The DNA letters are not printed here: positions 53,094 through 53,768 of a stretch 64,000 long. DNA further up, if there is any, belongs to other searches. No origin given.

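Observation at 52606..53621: Tandem paralogs sharing an HGDADH ... GRGGGD ... DWP.DVT module of unknown function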

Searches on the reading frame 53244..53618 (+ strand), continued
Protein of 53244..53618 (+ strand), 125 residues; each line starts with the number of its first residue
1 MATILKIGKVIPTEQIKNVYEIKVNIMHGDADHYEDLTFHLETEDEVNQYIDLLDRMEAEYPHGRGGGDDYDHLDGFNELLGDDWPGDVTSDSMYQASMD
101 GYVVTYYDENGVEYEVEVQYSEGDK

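Call 20: find_homologous_proteins(query=A1, max_evalue=0.001)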
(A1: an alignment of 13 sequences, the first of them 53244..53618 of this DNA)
Query A1 (13 sequences) (125 aa, profile of the alignment): 38 proteins with E <= 0.001 among 1601 candidates.
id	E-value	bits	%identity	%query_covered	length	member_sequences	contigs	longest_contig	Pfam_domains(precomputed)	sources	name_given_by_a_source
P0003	5.2e-45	172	35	82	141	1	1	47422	-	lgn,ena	-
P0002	2.3e-43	166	53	95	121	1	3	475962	-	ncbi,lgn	ncbi:hypothetical protein D3C87_77670 [compost metagenome]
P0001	1.4e-42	164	100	100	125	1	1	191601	-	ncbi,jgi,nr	ncbi:MAG: hypothetical protein K0R18_167 [Bacillales bacterium]|jgi:hypothetical protein|nr:hypothet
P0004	3.8e-40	156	33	92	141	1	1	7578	-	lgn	-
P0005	2.6e-39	153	37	92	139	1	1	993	-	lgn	-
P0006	2.8e-38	150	34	78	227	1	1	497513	-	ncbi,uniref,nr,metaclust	ncbi:gp409 [Bacillus phage G]|uniref:Gp409 n=1 Tax=Bacillus phage G TaxID=2884420 RepID=G3MAF0_9CAUD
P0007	1.6e-36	144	39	86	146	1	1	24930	-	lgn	-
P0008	1.1e-35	141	39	89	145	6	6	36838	-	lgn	-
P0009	1.4e-35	141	34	90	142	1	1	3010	-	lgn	-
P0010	1.7e-34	137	23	90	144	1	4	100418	-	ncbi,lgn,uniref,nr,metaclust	ncbi:hypothetical protein N356_gp055 [Cellulophaga phage phi14:2]|uniref:Uncharacterized protein n=1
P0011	3.9e-33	133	22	82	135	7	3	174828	-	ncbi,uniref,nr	ncbi:hypothetical protein JNMOADIG_00100 [Aeromonas phage avDM5]|uniref:Uncharacterized protein n=1 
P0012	5.0e-28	116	26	95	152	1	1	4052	-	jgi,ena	-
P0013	6.6e-27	113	28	94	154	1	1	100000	-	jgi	-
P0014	9.1e-27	112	25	91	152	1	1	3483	-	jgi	-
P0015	9.4e-27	112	22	84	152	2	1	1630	-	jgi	-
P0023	5.6e-24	103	37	97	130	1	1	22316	-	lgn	-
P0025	1.3e-20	92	35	91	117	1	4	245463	-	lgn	-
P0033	5.5e-11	61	34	89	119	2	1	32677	-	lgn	-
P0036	7.8e-7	47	26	77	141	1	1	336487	-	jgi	jgi:hypothetical protein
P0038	6.2e-5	41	28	93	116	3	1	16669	-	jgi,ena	jgi:hypothetical protein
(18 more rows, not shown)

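Call 24: search_solved_structures(query=A2, max_evalue=10)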
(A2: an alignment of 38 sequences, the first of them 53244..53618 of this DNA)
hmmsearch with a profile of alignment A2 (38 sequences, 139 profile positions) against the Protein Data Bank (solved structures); distinct sequences matched with E-value up to 10: 6.
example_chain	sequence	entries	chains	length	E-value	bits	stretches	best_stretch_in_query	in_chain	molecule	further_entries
3g6n_A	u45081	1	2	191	0.055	17.4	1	99-133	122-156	Peptide deformylase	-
3cmd_A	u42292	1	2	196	0.058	17.4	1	99-133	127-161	Peptide deformylase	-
6hqi_A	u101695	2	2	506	0.17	15.8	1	93-133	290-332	Polyphenol oxidase A, chloroplastic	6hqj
1p68_A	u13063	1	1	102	0.33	14.9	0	46-84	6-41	De novo designed protein S-824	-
8cyk_B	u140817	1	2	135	0.4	14.6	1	13-62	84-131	HALC1_878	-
4apl_A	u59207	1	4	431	1.1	13.2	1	81-122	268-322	APICAL MEMBRANE ANTIGEN 1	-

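Call 25: find_encoding_contigs(protein=P0002, flank=6000, max_places=3)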
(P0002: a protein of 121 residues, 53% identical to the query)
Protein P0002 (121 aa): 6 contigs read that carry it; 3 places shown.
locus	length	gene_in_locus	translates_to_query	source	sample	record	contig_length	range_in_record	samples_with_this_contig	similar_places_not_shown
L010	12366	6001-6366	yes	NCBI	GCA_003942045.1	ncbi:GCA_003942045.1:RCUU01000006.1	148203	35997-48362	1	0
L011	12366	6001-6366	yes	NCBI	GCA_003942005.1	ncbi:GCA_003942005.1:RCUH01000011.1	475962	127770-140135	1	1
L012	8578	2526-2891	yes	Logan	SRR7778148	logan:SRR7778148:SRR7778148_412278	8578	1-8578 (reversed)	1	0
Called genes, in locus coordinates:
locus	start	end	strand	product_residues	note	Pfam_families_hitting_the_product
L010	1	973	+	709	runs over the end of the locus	-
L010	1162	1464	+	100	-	-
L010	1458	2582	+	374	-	PF00091:Tubulin, PF13809:Tubulin_2 (faint)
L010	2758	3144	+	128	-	-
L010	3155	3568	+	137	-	-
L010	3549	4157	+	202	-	-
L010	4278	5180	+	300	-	PF04055:Radical_SAM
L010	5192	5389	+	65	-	-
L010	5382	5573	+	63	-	-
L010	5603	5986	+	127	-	-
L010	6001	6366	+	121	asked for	-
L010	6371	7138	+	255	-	PF04446:Thg1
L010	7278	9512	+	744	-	PF13519:VWA_2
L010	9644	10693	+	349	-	-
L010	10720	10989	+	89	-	PF26761:Acb5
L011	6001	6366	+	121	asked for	-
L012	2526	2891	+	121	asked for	-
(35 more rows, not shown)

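Call 26: find_encoding_contigs(protein=P0003, flank=6000, max_places=2)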
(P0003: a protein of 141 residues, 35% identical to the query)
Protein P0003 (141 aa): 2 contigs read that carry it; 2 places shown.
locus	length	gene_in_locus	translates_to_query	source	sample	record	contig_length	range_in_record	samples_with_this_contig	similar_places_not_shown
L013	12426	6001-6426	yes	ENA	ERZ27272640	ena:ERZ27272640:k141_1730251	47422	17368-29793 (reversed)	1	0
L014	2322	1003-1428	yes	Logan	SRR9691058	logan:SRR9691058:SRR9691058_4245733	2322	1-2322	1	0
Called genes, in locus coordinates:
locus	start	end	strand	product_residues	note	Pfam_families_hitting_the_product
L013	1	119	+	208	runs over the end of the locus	PF00186:DHFR_1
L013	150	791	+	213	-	-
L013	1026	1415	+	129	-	PF07972:Flavodoxin_NdrI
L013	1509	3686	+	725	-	PF08343:RNR_N, PF00317:Ribonuc_red_lgN, PF02867:Ribonuc_red_lgC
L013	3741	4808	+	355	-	PF00268:Ribonuc_red_sm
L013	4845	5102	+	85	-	-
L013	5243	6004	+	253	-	PF10127:RlaP (weak)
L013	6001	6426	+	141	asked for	-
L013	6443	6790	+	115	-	-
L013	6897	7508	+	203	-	PF06941:NT5C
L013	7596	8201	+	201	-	PF00625:Guanylate_kin, PF13238:AAA_18 (weak)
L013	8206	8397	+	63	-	-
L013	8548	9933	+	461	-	PF06347:SH3_4 (faint), PF08239:SH3_3, PF02557:VanY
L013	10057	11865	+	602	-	PF01580:FtsK_SpoIIIE (faint), PF01935:DUF87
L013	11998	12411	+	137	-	-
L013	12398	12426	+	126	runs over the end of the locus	-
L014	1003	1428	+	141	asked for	-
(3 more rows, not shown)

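Call 31: predict_structure(alignment_id=A2)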
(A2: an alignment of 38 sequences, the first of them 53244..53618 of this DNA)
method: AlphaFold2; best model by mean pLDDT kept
length: 125 residues; sequences in the alignment: 38
mean_pLDDT: 87.0   pTM: 0.78
mean pLDDT of the five models: 87.0, 86.3, 83.1, 82.8, 82.0
residues with pLDDT >= 90: 79; 70-90: 31; 50-70: 12; < 50: 3
segments of 3 or more residues with pLDDT < 50: 1-3
pLDDT, mean of each block of 10 residues (from residue 1): 63 81 94 94 95 95 79 95 91 84 95 90 63
secondary structure, 60 per line:
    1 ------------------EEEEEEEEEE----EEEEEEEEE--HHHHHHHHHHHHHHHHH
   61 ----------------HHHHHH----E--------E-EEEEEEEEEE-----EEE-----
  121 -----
elements in order: E19-28 E33-41 H44-60 H77-82 E98-107 E113-115

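Call 35: search_protein_representatives(alignment_id=A2)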
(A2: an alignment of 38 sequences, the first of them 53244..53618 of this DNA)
Query: 38 sequences, 139 profile positions. Proteins with E-value up to 0.001 (for the whole library): 1356; up to 1e-10: 624; up to 1e-30: 7. The best 150 are listed.
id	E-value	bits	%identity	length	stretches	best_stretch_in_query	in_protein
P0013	1.0e-40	155.9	-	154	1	6-132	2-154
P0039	8.9e-34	133.4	-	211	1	3-132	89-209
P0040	1.6e-31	126.1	-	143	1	4-128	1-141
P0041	3.8e-31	124.9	-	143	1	4-129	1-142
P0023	4.3e-31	124.8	-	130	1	4-136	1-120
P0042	4.6e-31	124.6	-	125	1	4-130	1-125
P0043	5.6e-31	124.4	-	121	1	4-130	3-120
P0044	2.1e-30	122.5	-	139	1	4-129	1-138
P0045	3.2e-30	121.9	-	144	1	4-126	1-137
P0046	6.3e-30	121.0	-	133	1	4-129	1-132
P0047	1.3e-29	119.9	-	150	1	4-130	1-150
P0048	2.6e-29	119.0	-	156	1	4-135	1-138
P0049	4.4e-29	118.2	-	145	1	4-128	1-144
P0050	4.6e-29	118.2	-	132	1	4-130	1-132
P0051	8.8e-29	117.2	-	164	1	5-128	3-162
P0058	2.7e-27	112.4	-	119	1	3-130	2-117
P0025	2.9e-27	112.4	-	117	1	4-129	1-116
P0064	1.0e-26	110.5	-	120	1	8-131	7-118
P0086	1.0e-24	104.1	-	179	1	14-129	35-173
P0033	1.7e-23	100.1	-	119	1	4-129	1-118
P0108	4.6e-23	98.7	-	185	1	2-129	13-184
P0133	1.2e-21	94.2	-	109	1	28-130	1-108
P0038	3.8e-21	92.5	-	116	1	5-128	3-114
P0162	2.1e-20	90.1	-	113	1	6-86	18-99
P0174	8.4e-20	88.2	-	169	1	6-137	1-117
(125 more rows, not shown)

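Call 36: search_protein_families(library=pfam, alignment_id=A2, max_evalue=1)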
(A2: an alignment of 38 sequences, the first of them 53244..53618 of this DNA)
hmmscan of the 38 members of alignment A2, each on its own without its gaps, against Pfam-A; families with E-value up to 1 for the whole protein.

A. member 1, window:53244-53618:+ (125 aa): 0 families

B. families by the number of members that match (of 38 scanned): 14 families
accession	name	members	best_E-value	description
PF12101.13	DUF3577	2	0.051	Protein of unknown function (DUF3577)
PF16794.11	fn3_4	2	0.13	Fibronectin-III type domain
PF06486.16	DUF1093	1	0.0027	Protein of unknown function (DUF1093)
PF05182.18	Fip1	1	0.018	Fip1 motif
PF24735.1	DUF7686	1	0.03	Domain of unknown function (DUF7686)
PF16805.11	Trans_coact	1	0.052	Phage late-transcription coactivator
PF21472.2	gp6_C-domII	1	0.099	Baseplate structural protein gp6, C-terminal domain II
PF20854.2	LED_rpt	1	0.11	LED repeat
PF18469.7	PH_18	1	0.12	Pleckstrin homology domain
PF03978.18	Borrelia_REV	1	0.15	Borrelia burgdorferi REV protein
PF11199.13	DUF2891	1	0.16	Protein of unknown function (DUF2891)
PF24915.1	Spectrin_SESTD1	1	0.16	SESTD1-like, spectrin repeat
PF07661.19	MORN_2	1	0.39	MORN repeat variant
PF09687.15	PRESAN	1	0.42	Plasmodium RESA N-terminal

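Call 37: search_protein_families(library=padloc, alignment_id=A2, max_evalue=0.1)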
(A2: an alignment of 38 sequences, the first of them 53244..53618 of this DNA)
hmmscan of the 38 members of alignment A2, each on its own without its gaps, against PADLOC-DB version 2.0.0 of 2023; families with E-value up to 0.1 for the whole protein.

A. member 1, window:53244-53618:+ (125 aa): 0 families

B. families by the number of members that match (of 38 scanned): 0 families

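Call 39: fold_search(model_id=the predicted structure, library=viral)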
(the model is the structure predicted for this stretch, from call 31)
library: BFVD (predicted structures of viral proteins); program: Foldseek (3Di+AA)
matches with E <= 10: 1307; with E <= 0.001: 7
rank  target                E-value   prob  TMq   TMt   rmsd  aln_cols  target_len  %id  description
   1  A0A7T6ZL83            1.2e-08  1.00  0.72  0.61   3.3       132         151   30  (no name in the UniProt tables at hand)
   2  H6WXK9                3.5e-07  1.00  0.73  0.73   4.5       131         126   24  Uncharacterized protein [Vibrio phage pVp-1]
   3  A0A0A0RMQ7            4.2e-07  1.00  0.70  0.57   3.0       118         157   27  Uncharacterized protein [Bacillus phage Mater]
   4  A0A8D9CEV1            5.0e-07  1.00  0.77  0.72   3.0       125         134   23  Uncharacterized protein [uncultured marine phage]
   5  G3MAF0                1.9e-06  1.00  0.67  0.40   3.7       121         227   24  Gp409 [Bacillus phage G]
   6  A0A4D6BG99            1.5e-05  1.00  0.70  0.67   4.1       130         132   17  (no name in the UniProt tables at hand)
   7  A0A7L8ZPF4            7.9e-05  1.00  0.49  0.46   8.0       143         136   24  Uncharacterized protein [Erwinia phage pEa_SNUABM_47]
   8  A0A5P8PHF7            2.4e-03  1.00  0.48  0.55   5.4       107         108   16  Uncharacterized protein [Serratia phage Muldoon]
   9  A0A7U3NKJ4            2.8e-03  1.00  0.54  0.36   4.9       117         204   18  Uncharacterized protein [Bacillus phage Kirov]
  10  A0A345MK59            4.8e-03  1.00  0.62  0.59   3.7       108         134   17  Uncharacterized protein [Bacillus phage BSP38]
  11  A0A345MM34            5.1e-03  1.00  0.50  0.48   7.9       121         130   17  (no name in the UniProt tables at hand)
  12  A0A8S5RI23            8.2e-03  1.00  0.53  0.43   8.4       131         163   21  Uncharacterized protein [virus sp. ctML55]
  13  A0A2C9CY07            9.9e-03  1.00  0.51  0.34  11.8       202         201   18  Uncharacterized protein [Yersinia phage fHe-Yen9-04]
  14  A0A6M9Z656            2.1e-02  0.98  0.45  0.43   9.5       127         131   20  Uncharacterized protein [Vibrio phage vB_ValS_X1]
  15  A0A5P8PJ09            2.1e-02  0.98  0.45  0.40   7.5       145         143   12  Uncharacterized protein [Stenotrophomonas phage Mendera]
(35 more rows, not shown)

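Call 43: find_related_loci(query=A3, collection=viral_contigs, flank=5000)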
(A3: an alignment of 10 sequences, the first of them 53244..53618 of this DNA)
Query A3 (125 aa) in viral_contigs; peptide patterns used: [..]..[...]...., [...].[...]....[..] (x = any residue, [..] = any of these).
60 stretches matched a pattern; 9 encode a relative of the query (tblastn E <= 1e-3); 9 distinct loci.
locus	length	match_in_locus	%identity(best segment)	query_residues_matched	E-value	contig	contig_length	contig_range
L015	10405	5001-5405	36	1-117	3e-20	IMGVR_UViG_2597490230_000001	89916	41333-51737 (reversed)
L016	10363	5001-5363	35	4-119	2e-19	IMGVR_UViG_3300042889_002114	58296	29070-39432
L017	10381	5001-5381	33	5-115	4e-16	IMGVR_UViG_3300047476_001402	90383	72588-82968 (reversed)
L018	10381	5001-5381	33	5-115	4e-16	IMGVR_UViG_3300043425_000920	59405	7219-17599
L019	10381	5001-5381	33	5-115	4e-16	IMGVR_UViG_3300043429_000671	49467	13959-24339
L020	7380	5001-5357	34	1-119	2e-15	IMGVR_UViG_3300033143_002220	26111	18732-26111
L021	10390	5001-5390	28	11-118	1e-11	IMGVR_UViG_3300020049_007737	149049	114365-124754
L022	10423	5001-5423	29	2-125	7e-10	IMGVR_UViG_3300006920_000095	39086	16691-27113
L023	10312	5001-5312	32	17-119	1e-9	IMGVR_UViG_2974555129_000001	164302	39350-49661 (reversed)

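Call 44: find_encoding_contigs(protein=P0025, flank=5000, max_places=1)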
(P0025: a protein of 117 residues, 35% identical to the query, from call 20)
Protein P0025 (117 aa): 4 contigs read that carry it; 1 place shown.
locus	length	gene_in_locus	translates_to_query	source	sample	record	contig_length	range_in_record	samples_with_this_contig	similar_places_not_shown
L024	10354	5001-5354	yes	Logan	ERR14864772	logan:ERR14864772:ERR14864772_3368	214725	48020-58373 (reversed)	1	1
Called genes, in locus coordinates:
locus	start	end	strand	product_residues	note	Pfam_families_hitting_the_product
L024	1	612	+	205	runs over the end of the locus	-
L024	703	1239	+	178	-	-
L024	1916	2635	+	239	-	PF05443:ROS_MUCR (weak), PF05367:Phage_endo_I (weak)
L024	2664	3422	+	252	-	-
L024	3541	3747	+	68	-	-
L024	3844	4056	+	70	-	-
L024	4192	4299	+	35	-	-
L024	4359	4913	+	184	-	-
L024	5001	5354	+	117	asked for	-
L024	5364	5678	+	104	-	-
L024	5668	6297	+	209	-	PF00929:RNase_T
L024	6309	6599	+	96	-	-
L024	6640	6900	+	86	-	-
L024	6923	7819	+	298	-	PF01743:PolyA_pol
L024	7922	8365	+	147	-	-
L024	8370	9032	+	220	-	-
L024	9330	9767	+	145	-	-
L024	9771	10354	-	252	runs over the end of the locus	-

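Call 45: find_encoding_contigs(protein=P0036, flank=5000, max_places=1)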
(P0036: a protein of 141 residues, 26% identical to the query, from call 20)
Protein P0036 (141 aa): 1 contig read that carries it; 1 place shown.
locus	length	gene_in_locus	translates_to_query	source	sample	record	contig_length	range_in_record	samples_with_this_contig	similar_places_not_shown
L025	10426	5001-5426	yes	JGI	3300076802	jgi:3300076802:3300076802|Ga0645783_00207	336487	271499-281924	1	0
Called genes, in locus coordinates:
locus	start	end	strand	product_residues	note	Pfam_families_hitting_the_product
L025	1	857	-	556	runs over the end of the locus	PF12224:Amidoligase_2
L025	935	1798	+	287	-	-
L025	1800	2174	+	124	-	-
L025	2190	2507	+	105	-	-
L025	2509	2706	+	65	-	-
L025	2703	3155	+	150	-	PF00565:SNase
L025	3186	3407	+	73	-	-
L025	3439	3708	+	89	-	-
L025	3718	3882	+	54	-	-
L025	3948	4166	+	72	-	-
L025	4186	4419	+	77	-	-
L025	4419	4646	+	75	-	-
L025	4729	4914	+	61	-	-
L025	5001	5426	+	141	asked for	-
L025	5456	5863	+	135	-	-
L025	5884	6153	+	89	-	-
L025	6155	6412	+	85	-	-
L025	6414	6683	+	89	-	-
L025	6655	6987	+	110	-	-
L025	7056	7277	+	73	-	-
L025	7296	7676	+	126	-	-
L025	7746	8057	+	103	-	-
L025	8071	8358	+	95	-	-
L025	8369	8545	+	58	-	-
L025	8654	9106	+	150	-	-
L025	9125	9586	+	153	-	-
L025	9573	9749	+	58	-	-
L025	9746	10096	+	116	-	-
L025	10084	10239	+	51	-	-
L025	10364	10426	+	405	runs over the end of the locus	PF12323:HTH_OrfB_IS605, PF01385:OrfB_IS605, PF07282:Cas12f1-like_TNB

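Call 46: find_encoding_contigs(protein=P0013, flank=5000, max_places=1)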
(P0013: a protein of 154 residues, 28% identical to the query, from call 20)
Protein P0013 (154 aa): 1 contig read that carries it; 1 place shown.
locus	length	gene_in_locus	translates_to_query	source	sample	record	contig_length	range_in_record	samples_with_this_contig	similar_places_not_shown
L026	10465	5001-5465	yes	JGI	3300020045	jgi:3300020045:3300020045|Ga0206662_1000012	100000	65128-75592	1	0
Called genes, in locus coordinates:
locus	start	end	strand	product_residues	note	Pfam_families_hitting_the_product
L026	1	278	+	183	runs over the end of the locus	-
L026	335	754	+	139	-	-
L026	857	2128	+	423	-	-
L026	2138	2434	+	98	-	-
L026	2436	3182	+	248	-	-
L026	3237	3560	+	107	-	PF18909:dGTP_diPhyd_N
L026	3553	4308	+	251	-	PF02511:Thy1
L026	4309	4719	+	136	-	-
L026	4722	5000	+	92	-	-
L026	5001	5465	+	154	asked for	-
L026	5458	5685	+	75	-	PF13619:KTSC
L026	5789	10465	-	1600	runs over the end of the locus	-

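Call 47: find_encoding_contigs(protein=P0008, flank=5000, max_places=1)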
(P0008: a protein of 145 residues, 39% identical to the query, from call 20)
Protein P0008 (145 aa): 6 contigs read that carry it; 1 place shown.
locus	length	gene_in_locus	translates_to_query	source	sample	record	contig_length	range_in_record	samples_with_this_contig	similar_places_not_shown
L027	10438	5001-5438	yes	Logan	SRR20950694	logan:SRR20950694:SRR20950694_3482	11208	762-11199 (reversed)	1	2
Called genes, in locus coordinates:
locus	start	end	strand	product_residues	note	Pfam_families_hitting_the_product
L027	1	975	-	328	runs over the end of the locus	?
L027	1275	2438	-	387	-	PF00154:RecA_N, PF08423:Rad51, PF13481:AAA_25 (weak), PF06745:ATPase (weak)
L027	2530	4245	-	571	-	-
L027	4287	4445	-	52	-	PF00009:GTP_EFTU (weak)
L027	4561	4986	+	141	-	-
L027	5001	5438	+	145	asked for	-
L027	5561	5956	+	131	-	-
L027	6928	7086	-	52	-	-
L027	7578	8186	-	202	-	-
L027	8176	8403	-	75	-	-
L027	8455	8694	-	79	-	-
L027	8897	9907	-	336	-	-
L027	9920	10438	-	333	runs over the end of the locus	-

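Call 51: find_related_loci(query=A3, collection=genome_contigs, flank=5000)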
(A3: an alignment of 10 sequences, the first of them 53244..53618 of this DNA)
Query A3 (125 aa) in genome_contigs; peptide patterns used: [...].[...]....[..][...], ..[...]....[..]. (x = any residue, [..] = any of these).
68 stretches matched a pattern, but none encodes a relative of the query by tblastn (E <= 1e-3).

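Call 52: find_related_loci(query=A4, collection=viral_contigs, flank=5000)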
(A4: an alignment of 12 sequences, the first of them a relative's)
Query A4 (144 aa) in viral_contigs; peptide patterns used: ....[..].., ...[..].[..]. (x = any residue, [..] = any of these).
140 stretches matched a pattern; 4 encode a relative of the query (tblastn E <= 1e-3); 4 distinct loci.
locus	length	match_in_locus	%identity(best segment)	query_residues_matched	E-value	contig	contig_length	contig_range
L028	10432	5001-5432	100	1-144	5e-96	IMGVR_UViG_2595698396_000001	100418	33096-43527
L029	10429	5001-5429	55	9-142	8e-51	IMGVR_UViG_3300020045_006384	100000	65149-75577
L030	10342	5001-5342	30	20-144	3e-15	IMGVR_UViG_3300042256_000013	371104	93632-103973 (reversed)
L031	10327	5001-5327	34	23-144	5e-14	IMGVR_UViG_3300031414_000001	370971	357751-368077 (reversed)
